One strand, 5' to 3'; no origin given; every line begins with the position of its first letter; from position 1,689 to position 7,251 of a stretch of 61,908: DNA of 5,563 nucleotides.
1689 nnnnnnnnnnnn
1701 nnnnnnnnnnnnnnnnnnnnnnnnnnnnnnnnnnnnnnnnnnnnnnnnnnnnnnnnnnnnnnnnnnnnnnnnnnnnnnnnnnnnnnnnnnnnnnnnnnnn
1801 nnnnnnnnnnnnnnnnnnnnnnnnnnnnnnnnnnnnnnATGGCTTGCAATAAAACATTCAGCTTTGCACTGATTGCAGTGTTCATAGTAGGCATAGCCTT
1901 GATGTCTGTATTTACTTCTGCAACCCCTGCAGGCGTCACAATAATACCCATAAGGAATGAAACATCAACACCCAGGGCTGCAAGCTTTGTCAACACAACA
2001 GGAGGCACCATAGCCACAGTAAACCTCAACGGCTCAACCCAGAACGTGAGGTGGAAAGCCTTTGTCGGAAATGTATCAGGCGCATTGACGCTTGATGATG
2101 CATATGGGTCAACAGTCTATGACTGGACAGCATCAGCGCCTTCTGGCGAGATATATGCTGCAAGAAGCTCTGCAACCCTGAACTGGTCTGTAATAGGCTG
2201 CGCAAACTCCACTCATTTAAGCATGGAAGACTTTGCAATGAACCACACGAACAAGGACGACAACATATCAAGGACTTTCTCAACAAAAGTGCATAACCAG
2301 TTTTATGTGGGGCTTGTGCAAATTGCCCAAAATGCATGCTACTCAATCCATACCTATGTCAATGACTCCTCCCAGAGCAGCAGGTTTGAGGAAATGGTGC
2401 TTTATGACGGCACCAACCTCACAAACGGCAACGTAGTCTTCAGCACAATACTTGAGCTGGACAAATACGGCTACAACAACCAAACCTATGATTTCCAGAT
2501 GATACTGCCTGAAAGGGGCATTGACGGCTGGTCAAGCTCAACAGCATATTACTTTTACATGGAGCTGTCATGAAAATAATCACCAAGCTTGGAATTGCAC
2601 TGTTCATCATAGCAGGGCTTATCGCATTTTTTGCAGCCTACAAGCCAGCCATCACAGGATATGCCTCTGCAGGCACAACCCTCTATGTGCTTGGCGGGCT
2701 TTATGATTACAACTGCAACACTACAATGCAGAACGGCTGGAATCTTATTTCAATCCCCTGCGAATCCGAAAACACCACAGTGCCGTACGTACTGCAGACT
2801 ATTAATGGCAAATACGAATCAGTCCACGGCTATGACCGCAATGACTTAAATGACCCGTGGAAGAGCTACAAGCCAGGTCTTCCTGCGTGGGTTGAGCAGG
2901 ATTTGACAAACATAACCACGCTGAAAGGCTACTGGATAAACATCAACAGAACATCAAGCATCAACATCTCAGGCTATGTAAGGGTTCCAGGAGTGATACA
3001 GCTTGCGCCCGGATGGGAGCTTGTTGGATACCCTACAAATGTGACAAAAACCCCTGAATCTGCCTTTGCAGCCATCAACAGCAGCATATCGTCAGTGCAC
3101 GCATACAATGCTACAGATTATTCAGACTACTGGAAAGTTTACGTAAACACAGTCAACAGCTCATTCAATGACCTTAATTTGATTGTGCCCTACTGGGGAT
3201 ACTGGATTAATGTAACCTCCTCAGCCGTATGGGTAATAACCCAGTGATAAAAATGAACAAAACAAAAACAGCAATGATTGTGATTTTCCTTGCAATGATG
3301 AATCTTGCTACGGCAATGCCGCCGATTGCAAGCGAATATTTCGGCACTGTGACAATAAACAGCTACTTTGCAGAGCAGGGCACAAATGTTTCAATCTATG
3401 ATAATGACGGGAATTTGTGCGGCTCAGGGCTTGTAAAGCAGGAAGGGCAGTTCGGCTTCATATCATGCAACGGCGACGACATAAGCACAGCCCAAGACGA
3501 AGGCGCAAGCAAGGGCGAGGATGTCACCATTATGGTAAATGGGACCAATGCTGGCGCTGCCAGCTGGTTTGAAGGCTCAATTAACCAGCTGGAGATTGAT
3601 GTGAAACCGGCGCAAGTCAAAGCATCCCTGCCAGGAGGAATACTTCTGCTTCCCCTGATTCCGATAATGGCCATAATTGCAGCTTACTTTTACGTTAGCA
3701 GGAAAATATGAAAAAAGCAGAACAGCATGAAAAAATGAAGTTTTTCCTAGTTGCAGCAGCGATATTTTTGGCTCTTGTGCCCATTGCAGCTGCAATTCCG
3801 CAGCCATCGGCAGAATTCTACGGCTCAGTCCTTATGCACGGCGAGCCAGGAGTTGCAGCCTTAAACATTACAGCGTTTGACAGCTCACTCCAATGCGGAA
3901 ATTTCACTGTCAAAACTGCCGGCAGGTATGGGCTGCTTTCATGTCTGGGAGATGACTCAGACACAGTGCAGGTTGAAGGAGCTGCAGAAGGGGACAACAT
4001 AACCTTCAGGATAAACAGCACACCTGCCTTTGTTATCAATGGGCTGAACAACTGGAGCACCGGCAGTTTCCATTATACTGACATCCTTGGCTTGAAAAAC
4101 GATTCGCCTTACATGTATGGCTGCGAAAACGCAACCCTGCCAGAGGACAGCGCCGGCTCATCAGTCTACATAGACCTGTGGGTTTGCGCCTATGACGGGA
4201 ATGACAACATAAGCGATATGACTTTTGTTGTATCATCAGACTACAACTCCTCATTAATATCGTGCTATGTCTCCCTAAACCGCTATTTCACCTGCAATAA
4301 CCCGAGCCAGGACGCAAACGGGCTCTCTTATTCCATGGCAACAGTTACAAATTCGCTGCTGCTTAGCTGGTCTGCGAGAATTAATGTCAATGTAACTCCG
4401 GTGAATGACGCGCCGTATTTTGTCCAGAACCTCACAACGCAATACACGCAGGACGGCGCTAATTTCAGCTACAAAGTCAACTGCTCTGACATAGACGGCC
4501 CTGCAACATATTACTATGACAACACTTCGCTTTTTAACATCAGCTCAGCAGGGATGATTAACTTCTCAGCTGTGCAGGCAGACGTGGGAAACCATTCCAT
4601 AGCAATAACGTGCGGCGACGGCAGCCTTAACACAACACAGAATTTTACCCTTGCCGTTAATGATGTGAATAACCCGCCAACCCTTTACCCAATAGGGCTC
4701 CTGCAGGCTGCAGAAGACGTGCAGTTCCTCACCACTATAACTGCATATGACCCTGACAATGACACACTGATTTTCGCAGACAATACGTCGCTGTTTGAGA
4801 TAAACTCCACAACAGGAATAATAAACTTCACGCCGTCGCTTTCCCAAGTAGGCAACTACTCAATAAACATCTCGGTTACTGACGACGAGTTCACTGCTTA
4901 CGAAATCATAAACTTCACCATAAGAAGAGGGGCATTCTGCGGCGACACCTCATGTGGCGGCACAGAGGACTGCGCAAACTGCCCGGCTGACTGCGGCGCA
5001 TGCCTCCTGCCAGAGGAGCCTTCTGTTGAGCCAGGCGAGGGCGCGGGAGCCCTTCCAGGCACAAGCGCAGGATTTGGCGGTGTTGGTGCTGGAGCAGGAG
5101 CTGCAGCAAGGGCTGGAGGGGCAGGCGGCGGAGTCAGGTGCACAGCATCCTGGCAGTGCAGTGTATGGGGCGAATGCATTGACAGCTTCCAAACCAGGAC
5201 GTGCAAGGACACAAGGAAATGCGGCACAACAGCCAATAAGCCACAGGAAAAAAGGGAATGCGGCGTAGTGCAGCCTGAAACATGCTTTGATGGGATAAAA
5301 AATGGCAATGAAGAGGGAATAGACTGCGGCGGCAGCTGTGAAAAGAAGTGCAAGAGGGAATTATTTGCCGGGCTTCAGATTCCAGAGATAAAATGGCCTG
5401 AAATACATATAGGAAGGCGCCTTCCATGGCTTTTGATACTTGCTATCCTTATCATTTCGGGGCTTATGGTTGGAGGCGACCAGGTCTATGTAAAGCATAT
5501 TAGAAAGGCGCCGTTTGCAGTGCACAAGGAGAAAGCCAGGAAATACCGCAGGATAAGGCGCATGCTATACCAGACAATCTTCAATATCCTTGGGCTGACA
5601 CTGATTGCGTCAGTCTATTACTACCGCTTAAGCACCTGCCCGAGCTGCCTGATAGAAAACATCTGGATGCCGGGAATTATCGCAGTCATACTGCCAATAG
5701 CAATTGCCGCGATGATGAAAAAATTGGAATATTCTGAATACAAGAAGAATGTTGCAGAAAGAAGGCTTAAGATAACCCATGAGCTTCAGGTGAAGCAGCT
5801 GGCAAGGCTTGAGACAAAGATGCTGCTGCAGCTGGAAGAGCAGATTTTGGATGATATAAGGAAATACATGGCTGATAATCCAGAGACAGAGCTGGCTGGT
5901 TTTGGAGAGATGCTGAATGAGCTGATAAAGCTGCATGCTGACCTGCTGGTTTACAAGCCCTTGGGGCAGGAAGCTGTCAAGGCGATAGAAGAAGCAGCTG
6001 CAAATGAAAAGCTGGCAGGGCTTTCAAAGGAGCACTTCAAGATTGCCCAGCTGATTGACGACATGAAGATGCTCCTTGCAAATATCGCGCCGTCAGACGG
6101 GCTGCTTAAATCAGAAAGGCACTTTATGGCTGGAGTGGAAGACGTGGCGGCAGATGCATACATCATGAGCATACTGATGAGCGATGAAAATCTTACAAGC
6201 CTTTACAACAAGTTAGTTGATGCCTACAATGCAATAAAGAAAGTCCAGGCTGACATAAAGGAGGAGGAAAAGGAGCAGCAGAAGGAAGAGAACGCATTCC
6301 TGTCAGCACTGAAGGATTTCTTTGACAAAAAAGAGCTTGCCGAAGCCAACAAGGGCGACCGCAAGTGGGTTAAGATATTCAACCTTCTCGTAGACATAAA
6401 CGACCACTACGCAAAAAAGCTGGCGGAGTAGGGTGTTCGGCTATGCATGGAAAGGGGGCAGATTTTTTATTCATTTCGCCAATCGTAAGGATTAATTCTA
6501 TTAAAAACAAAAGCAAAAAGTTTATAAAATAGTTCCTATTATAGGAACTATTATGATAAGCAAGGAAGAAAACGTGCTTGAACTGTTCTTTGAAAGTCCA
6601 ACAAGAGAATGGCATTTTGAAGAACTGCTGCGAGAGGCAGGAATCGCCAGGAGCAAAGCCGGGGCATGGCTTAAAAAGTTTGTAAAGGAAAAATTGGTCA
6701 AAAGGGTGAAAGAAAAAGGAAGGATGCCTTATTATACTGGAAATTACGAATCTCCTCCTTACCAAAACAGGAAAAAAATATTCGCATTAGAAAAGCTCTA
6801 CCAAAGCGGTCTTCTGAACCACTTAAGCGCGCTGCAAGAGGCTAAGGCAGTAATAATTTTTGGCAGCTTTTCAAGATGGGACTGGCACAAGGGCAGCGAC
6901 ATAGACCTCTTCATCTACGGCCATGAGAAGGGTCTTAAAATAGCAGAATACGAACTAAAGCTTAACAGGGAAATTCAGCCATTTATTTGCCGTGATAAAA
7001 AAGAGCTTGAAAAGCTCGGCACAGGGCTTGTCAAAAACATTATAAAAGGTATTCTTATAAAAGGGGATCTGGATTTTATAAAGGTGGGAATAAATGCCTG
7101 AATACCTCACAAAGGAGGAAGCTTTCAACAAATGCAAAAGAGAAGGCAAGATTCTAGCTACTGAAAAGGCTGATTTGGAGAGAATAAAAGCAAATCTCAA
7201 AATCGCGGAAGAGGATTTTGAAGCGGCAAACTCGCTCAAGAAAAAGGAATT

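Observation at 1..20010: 20-kb island of modular, operon-packed surface glycoproteins bracketed by family-A paralogs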

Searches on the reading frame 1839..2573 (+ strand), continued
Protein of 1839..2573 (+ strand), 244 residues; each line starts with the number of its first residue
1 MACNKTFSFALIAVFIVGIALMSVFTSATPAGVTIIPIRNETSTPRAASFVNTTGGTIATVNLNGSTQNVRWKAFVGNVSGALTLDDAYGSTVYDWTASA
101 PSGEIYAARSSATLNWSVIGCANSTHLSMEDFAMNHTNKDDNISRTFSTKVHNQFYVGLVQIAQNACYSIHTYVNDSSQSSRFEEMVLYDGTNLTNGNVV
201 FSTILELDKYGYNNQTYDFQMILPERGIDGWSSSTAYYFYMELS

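Call 70: search_protein_representatives(alignment_id=A1)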
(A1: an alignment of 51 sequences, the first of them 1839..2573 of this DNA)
Query: 51 sequences, 245 profile positions. Proteins with E-value up to 0.001 (for the whole library): 1320; up to 1e-10: 910; up to 1e-30: 464. The best 150 are listed.
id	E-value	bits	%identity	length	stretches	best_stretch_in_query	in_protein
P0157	2.6e-89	315.2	-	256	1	3-244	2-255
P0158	1.9e-85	302.5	-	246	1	9-245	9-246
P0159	9.2e-81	287.2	-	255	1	10-244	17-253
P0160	1.5e-80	286.5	-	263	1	1-244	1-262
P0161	2.5e-80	285.7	-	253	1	8-244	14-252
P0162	4.2e-80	285.0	-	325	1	8-244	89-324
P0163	1.0e-78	280.4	-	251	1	9-245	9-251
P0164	1.9e-78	279.6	-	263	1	4-245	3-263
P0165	2.0e-78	279.5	-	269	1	1-244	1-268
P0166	1.4e-77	276.7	-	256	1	4-245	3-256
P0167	1.5e-77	276.6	-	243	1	6-245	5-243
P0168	5.0e-77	274.9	-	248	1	5-244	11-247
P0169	8.7e-77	274.1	-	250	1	9-244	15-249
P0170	2.0e-76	272.9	-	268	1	5-245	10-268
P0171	3.1e-76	272.3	-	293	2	117-245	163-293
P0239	1.9e-58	214.1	-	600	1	27-245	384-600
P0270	9.5e-54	198.7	-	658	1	25-244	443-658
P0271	1.0e-53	198.6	-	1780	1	29-245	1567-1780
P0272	1.1e-53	198.5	-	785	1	32-244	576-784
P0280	7.1e-53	195.8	-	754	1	29-244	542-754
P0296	7.8e-52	192.4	-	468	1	27-244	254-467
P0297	1.1e-51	191.9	-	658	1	20-244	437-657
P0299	1.7e-51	191.3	-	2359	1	27-244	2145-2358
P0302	2.5e-51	190.8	-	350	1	27-244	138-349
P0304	2.9e-51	190.6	-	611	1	24-244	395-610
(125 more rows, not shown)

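Call 72: search_protein_families(library=pfam, max_evalue=0.001, proteins=[P0239, P0270, P0271, P0272, P0280, P0296, P0297, P0299, P0302, P0304])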
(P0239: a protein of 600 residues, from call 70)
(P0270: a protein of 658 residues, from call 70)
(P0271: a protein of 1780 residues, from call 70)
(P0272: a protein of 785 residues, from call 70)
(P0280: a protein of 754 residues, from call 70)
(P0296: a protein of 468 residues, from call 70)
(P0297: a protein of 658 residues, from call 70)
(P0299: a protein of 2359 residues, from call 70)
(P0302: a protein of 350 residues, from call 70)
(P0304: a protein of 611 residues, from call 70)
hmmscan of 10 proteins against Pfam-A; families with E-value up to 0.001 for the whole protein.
P0239 (600 aa): 1 family
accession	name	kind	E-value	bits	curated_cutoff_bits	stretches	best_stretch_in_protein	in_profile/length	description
PF04096.20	Nucleoporin2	-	3.3e-07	31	28.4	1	178-247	15-93/148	Nup98-96 autopeptidase S59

P0270 (658 aa): 1 family
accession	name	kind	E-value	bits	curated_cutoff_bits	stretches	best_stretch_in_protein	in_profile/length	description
PF04096.20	Nucleoporin2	-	3.3e-06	27.7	28.4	1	245-348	19-147/148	Nup98-96 autopeptidase S59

P0271 (1780 aa): 4 families
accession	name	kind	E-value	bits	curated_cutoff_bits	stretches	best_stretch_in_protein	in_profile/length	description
PF06439.18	3keto-disac_hyd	-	1.6e-11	45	26.8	1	967-1131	10-187/187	3-keto-disaccharide hydrolase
PF10102.14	DUF2341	-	1.7e-07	32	23.4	0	872-960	1-81/84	Domain of unknown function (DUF2341)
PF17957.7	Big_7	-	2.3e-05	25.4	24.1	1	1259-1306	1-49/70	Bacterial Ig domain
PF19077.6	Big_13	-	7.3e-05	23.6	27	0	720-790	22-94/102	Bacterial Ig-like domain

P0272 (785 aa): 1 family
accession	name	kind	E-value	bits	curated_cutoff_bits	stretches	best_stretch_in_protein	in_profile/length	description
PF04096.20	Nucleoporin2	-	3.9e-06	27.5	28.4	1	377-441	16-89/148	Nup98-96 autopeptidase S59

P0280 (754 aa): 1 family
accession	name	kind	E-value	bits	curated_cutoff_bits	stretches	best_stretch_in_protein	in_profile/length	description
PF04096.20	Nucleoporin2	-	4.6e-05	24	28.4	0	329-397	14-91/148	Nup98-96 autopeptidase S59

P0296 (468 aa): 0 families

P0297 (658 aa): 1 family
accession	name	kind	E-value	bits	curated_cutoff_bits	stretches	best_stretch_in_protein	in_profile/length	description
PF04096.20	Nucleoporin2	-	3e-05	24.6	28.4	0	254-315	20-90/148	Nup98-96 autopeptidase S59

P0299 (2359 aa): 3 families
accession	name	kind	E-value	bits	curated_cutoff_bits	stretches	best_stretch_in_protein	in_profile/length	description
PF16656.11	Pur_ac_phosph_N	-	8.9e-10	39.4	30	1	870-943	13-93/93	Purple acid Phosphatase, N-terminal domain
PF10102.14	DUF2341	-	6.1e-09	36.7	23.4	1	293-361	1-66/84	Domain of unknown function (DUF2341)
PF17957.7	Big_7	-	2.4e-06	28.6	24.1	1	1231-1302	1-68/70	Bacterial Ig domain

P0302 (350 aa): 0 families

P0304 (611 aa): 1 family
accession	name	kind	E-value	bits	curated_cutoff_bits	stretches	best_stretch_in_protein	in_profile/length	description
PF04096.20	Nucleoporin2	-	0.00034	21.2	28.4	0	190-255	16-90/148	Nup98-96 autopeptidase S59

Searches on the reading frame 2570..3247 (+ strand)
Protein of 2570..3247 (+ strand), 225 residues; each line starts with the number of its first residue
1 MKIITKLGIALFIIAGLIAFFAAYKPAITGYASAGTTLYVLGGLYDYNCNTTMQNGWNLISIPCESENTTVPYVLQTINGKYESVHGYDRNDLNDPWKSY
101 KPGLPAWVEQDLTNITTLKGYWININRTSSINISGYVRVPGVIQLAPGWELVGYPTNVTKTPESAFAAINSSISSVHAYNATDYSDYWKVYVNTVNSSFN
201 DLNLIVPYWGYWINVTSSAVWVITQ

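Call 4: search_protein_families(library=pfam, max_evalue=0.01, proteins=[window:2570-3247:+])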
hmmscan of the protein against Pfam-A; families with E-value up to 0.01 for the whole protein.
window:2570-3247:+ (225 aa): 0 families

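Call 7: search_protein_families(library=ncbifam, max_evalue=0.01, proteins=[window:2570-3247:+])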
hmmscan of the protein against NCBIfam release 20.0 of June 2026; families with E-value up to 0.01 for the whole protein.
window:2570-3247:+ (225 aa): 0 families

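Call 59: search_solved_structures(query=A3, max_evalue=10)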
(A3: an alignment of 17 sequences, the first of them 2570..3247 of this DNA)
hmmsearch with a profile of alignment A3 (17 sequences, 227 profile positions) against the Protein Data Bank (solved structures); distinct sequences matched with E-value up to 10: 2.
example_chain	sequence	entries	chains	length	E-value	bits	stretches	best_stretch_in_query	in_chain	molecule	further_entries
8pjr_A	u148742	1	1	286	0.02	17.5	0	85-114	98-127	SAKe6AC-LB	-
7pvp_A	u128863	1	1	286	0.27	13.8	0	84-114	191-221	SAKe6BC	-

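Call 60: search_protein_families(library=pfam, alignment_id=A3, max_evalue=1)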
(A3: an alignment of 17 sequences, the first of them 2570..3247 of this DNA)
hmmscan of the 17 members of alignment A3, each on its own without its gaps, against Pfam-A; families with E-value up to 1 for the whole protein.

A. member 1, window:2570-3247:+ (225 aa): 1 family
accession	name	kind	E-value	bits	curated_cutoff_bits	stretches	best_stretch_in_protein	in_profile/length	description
PF11453.13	DUF2950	-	0.022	14.4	20.2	1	41-103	205-268/274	Protein of unknown function (DUF2950)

B. families by the number of members that match (of 17 scanned): 10 families
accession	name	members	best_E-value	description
PF08410.15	DUF1737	3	0.022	Domain of unknown function (DUF1737)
PF16267.10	DUF4920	2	0.043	Domain of unknown function (DUF4920)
PF12733.13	Cadherin-like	1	0.0039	Cadherin-like beta sandwich domain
PF11453.13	DUF2950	1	0.022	Protein of unknown function (DUF2950)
PF00420.29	Oxidored_q2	1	0.034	NADH-ubiquinone/plastoquinone oxidoreductase chain 4L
PF00895.25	ATP-synt_8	1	0.07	ATP synthase protein 8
PF21446.3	Gp34_trimer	1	0.096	Long-tail fiber proximal subunit, C-terminal, trimerization domain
PF10192.15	GPR180-TMEM145_TM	1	0.1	GPR180/TMEM145, transmembrane domain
PF11779.13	SPT_ssu-like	1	0.31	Small subunit of serine palmitoyltransferase-like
PF04167.18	DUF402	1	0.74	Protein of unknown function (DUF402)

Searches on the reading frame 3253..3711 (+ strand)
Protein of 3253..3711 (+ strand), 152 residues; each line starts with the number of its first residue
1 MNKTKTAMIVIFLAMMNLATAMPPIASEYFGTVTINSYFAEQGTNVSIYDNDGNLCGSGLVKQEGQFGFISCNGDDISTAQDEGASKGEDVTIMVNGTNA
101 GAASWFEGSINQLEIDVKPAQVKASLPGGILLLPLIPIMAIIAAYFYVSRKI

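Call 4: search_protein_families(library=pfam, max_evalue=0.01, proteins=[window:3253-3711:+])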
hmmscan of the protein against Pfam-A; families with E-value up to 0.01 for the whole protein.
window:3253-3711:+ (152 aa): 1 family
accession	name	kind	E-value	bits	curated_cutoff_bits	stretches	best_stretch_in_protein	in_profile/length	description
PF17936.7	Big_6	-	0.00034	21.2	27.6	1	40-69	21-50/83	Bacterial Ig domain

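Call 7: search_protein_families(library=ncbifam, max_evalue=0.01, proteins=[window:3253-3711:+])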
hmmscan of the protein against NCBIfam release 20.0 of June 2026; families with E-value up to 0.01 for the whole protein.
window:3253-3711:+ (152 aa): 0 families

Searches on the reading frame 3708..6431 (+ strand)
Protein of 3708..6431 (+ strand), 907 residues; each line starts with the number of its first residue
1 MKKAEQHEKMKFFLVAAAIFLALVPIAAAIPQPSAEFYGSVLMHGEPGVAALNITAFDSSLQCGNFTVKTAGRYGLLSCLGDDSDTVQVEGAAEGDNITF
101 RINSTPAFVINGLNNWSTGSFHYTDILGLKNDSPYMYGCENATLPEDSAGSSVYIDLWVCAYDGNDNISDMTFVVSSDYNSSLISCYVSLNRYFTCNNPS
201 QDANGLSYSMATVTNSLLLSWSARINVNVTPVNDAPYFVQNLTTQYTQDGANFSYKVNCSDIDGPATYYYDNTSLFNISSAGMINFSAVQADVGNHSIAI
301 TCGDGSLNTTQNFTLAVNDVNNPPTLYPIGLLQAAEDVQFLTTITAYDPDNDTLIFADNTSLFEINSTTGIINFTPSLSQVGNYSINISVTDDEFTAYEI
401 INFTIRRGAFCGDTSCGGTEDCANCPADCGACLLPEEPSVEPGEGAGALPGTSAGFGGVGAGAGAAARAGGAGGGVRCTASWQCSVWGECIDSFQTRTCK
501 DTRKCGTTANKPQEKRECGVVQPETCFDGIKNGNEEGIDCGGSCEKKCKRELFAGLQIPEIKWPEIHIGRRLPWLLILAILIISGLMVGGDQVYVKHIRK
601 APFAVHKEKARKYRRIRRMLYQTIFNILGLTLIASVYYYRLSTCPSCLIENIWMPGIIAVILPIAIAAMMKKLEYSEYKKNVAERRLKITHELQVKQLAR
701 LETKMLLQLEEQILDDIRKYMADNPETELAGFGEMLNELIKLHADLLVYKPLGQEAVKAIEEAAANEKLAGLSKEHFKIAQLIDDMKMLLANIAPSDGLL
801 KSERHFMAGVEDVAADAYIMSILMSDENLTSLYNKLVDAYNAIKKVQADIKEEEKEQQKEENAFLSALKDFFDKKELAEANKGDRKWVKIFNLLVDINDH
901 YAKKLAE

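Call 4: search_protein_families(library=pfam, max_evalue=0.01, proteins=[window:3708-6431:+])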
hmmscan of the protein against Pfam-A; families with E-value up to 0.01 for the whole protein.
window:3708-6431:+ (907 aa): 4 families
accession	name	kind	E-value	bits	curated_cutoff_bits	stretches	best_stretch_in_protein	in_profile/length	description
PF24908.1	Ig_SIBA-E_2nd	-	4.2e-05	24.1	27.8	1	359-432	43-115/117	Integrin beta-like protein A-E, second Ig-like domain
PF05345.18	He_PIG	-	0.0003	21.6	24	1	323-403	1-93/96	Putative Ig domain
PF17803.7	Cadherin_4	-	0.00031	21.6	25.1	1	223-266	1-46/71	Bacterial cadherin-like domain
PF17963.7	Big_9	-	0.0068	17.7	23.6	1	321-394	1-78/89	Bacterial Ig domain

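Call 7: search_protein_families(library=ncbifam, max_evalue=0.01, proteins=[window:3708-6431:+])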
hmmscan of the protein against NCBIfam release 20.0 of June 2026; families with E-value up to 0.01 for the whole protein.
window:3708-6431:+ (907 aa): 2 families
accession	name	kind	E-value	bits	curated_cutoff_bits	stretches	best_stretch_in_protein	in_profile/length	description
NF012211.1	tand_rpt_95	domain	1e-05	25.4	90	0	258-325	18-92/98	tandem-95 repeat protein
NF038112.1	myxo_dep_M36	subfamily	0.00021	18.5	1500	1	206-357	1354-1509/1604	myxosortase-dependent M36 family metallopeptidase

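Call 62: search_solved_structures(query=window:3708-6431:+, max_evalue=1)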
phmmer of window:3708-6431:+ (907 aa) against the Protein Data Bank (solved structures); distinct sequences matched with E-value up to 1: 4.
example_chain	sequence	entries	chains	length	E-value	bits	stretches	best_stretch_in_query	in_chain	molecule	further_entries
3na6_A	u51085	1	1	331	0.079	14.2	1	273-366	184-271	Succinylglutamate desuccinylase/aspartoacylase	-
6uhi_A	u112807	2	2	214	0.35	12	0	677-765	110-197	Ryanodine receptor 1 chimera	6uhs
6twl_A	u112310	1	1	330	0.96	10.6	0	273-366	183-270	N-acetyl-L-2,4-diaminobutyric acid deacetylase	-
6twm_A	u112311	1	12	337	0.99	10.6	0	273-366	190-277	N-acetyl-L-2,4-diaminobutyric acid deacetylase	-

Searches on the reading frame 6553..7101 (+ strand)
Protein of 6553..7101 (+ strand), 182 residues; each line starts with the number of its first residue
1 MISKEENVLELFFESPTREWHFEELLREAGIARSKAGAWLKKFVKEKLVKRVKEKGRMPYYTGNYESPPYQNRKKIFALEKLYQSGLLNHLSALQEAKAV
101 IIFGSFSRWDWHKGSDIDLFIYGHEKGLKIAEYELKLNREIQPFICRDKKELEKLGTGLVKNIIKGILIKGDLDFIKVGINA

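Call 4: search_protein_families(library=pfam, max_evalue=0.01, proteins=[window:6553-7101:+])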
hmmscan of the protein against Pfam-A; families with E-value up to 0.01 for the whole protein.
window:6553-7101:+ (182 aa): 3 families
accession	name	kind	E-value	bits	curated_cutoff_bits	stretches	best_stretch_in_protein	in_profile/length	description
PF18765.7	Polbeta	-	4.1e-10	40.1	26.9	1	92-169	8-87/93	Polymerase beta, Nucleotidyltransferase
PF01909.29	NTP_transf_2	-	4.3e-08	33.9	21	1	88-140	5-60/93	Nucleotidyltransferase domain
PF22600.2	MTPAP-like_central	-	0.0079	16.7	27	0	77-132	19-71/139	Poly(A) RNA polymerase, mitochondrial-like, central palm domain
